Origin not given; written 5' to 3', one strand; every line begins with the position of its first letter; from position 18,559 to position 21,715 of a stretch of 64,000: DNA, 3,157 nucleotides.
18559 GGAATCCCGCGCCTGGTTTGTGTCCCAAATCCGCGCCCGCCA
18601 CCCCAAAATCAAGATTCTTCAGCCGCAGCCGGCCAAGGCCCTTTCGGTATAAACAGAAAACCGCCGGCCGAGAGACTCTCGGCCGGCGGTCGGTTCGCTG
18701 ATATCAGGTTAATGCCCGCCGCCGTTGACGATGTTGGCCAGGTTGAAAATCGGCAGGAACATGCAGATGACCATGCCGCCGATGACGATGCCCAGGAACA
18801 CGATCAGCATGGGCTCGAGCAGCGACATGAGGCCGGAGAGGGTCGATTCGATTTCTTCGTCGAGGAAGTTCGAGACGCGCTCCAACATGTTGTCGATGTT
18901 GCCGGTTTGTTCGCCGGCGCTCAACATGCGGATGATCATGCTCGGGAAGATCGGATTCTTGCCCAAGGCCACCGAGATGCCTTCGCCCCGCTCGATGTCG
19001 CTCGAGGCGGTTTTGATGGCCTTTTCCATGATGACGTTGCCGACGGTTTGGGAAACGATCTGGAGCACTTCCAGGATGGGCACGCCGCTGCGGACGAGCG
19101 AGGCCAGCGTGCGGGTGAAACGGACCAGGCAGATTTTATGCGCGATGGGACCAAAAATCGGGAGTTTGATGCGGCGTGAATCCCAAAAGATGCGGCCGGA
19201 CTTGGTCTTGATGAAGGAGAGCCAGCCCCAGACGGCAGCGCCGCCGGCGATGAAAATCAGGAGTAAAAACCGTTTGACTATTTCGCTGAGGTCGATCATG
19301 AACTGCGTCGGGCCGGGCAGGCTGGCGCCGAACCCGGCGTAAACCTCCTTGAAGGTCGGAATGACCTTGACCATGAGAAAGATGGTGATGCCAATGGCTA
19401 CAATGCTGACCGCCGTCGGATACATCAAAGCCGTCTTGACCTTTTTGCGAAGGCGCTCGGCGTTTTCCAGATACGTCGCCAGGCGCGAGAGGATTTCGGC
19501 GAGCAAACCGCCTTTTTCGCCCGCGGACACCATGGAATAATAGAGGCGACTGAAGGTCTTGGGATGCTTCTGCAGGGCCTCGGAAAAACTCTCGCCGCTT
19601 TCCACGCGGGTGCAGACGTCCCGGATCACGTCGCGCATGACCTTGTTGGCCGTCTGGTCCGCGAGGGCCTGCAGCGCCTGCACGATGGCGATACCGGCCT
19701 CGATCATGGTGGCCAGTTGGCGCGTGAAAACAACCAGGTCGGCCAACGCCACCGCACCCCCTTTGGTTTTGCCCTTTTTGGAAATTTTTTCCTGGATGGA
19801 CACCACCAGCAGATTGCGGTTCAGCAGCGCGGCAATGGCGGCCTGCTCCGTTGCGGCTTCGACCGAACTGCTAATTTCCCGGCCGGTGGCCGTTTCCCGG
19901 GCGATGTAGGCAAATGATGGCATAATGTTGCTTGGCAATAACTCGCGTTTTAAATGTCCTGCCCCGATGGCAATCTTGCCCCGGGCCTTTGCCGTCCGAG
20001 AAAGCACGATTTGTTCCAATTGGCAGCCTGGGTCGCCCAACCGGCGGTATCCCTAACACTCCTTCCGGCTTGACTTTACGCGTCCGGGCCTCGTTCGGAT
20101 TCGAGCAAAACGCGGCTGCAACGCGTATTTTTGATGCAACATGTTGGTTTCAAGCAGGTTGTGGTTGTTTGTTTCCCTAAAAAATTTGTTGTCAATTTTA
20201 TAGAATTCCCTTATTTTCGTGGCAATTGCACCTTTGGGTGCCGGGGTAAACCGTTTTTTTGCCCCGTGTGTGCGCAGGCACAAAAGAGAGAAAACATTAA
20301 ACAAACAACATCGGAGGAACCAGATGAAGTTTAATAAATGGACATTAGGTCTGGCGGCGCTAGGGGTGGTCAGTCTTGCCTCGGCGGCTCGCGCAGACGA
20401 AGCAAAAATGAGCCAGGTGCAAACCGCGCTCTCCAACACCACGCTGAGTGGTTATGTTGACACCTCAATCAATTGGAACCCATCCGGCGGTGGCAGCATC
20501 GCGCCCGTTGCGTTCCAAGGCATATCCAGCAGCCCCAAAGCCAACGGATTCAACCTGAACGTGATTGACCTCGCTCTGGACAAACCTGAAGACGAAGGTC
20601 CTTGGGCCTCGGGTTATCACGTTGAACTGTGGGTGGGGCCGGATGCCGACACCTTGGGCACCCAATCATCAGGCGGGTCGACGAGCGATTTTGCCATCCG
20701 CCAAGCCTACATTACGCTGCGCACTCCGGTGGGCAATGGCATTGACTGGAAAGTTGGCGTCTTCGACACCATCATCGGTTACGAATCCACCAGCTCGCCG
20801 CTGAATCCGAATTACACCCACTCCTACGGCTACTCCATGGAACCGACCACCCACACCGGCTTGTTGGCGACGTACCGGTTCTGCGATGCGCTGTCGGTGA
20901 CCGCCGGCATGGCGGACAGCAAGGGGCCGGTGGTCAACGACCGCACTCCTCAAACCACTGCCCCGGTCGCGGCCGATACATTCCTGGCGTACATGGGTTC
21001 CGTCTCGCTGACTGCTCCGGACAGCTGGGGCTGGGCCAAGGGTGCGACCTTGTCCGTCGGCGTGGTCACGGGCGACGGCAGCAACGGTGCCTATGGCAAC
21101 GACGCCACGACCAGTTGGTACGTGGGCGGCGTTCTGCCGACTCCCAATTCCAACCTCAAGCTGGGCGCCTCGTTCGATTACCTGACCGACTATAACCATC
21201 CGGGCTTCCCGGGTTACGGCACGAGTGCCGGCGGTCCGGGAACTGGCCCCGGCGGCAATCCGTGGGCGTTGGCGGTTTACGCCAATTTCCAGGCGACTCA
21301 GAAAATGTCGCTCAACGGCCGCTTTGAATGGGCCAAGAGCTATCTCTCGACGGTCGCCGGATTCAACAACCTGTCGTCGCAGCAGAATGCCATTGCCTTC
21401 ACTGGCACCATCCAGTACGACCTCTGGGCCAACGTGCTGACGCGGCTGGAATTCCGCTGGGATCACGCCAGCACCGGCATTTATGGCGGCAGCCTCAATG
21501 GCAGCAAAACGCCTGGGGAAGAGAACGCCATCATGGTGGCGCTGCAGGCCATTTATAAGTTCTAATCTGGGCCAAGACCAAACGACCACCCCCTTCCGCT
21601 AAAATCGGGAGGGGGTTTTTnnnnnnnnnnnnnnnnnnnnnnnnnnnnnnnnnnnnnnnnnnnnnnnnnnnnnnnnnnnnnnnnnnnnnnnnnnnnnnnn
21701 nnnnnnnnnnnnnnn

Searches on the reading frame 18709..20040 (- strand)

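Call 63: search_protein_families(library=pfam, proteins=[window:18709-20040:-], max_evalue=0.001)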
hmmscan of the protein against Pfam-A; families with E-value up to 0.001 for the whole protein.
window:18709-20040:- (443 aa): 1 family
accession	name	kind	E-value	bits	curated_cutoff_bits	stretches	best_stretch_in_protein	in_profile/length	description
PF00482.28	T2SSF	-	1.6e-68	228.9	25.2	2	105-228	1-125/125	Type II secretion system (T2SS), protein F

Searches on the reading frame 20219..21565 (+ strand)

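Call 63: search_protein_families(library=pfam, proteins=[window:20219-21565:+], max_evalue=0.001)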
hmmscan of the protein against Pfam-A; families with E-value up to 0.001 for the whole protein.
window:20219-21565:+ (448 aa): 2 families
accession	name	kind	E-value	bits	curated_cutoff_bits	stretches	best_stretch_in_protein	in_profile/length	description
PF07642.17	BBP2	-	1.3e-48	166.4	26.2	1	74-448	2-339/339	Putative beta-barrel porin-2, OmpL-like. bbp2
PF02530.20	Porin_2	-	1.5e-06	28.3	22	1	156-417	110-331/357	Porin subfamily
